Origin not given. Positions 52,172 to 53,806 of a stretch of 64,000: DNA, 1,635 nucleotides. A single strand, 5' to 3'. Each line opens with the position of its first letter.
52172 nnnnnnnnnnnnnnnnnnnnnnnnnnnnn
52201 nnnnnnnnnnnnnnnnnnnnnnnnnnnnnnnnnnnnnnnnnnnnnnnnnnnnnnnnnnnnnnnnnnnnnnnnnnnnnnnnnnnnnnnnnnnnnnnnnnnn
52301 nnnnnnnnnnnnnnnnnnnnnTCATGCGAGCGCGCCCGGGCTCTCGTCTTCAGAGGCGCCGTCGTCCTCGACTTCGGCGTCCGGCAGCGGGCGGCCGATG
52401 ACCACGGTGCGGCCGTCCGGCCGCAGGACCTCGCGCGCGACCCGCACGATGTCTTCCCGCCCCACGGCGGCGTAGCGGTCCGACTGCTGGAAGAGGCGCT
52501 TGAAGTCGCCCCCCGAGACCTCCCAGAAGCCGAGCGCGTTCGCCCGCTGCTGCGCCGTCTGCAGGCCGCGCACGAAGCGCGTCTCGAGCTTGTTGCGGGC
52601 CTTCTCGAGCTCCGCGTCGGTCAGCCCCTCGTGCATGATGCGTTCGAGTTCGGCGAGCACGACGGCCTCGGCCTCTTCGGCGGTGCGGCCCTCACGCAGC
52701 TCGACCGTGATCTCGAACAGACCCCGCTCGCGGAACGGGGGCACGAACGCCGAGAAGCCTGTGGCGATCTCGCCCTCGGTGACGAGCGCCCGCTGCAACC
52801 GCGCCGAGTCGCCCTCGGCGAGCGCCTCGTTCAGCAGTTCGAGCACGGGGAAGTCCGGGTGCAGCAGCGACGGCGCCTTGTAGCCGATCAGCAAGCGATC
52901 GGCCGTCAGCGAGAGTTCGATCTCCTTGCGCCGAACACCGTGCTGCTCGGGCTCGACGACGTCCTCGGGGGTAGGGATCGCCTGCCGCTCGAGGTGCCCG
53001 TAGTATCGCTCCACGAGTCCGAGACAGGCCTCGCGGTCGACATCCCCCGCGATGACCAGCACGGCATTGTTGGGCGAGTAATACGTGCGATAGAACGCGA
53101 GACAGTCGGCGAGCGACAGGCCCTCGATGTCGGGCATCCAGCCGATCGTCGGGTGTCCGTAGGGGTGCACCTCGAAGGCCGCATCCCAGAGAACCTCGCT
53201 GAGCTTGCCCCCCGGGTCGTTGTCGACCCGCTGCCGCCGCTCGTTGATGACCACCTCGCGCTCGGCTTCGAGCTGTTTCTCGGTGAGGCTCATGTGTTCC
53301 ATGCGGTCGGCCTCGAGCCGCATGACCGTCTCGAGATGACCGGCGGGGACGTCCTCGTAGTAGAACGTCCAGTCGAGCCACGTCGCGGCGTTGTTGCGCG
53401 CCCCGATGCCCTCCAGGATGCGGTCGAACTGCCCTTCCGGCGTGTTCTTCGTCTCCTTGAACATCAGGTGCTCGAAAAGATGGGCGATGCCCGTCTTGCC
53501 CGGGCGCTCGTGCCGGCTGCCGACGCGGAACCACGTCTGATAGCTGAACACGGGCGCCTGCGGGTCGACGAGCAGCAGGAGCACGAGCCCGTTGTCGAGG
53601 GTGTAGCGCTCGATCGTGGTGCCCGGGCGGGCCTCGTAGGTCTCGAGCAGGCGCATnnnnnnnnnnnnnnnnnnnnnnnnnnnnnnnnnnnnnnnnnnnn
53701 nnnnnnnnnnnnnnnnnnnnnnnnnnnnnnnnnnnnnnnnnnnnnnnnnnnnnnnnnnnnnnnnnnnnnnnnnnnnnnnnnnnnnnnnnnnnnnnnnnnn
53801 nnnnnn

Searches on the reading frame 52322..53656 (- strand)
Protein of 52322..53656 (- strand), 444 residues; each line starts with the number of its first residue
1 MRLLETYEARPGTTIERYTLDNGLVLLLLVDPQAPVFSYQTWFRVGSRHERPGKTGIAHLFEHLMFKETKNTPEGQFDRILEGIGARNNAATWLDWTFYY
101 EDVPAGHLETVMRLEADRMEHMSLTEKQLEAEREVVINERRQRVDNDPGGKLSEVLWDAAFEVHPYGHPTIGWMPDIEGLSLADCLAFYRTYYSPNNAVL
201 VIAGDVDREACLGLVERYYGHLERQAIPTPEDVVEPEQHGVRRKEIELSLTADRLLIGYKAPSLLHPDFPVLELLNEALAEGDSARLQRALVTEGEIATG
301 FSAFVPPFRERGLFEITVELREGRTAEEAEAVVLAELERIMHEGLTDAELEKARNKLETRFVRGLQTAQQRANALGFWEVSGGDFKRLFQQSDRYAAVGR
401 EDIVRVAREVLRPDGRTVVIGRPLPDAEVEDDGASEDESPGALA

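Call 19: search_protein_families(library=pfam, proteins=[window:52322-53656:-], max_evalue=0.001)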
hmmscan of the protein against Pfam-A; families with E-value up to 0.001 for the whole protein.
window:52322-53656:- (444 aa): 2 families
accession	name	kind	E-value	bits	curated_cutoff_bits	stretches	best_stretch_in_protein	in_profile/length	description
PF05193.26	Peptidase_M16_C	-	2.1e-35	122.7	23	1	180-357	2-181/181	Peptidase M16 inactive domain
PF00675.25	Peptidase_M16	-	4.2e-25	88.8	22.3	1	31-171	7-146/149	Insulinase (Peptidase family M16)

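Call 75: search_protein_families(library=ncbifam, proteins=[window:52322-53656:-], max_evalue=0.001)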
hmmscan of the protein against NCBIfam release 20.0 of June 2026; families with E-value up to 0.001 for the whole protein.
window:52322-53656:- (444 aa): 4 families
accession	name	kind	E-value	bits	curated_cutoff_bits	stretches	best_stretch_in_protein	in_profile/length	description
NF047421.1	YfmH_fam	equivalog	7e-18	65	250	1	53-418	58-418/425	EF-P 5-aminopentanol modification-associated protein YfmH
NF011681.0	PRK15101.1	equivalog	8.8e-15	53.8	765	1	19-241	48-277/961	pitrilysin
NF047422.1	YfmF_fam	equivalog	5.6e-13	48.6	285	1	124-277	119-272/412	EF-P 5-aminopentanol modification-associated protein YfmF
TIGR02110.1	PQQ_syn_pqqF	equivalog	5e-08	32.2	320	1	17-226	2-214/697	pyrroloquinoline quinone biosynthesis protein PqqF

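Call 79: search_protein_families(library=padloc, proteins=[window:52322-53656:-], max_evalue=0.001)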
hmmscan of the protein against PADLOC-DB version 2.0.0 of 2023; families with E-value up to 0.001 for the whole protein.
window:52322-53656:- (444 aa): 0 families
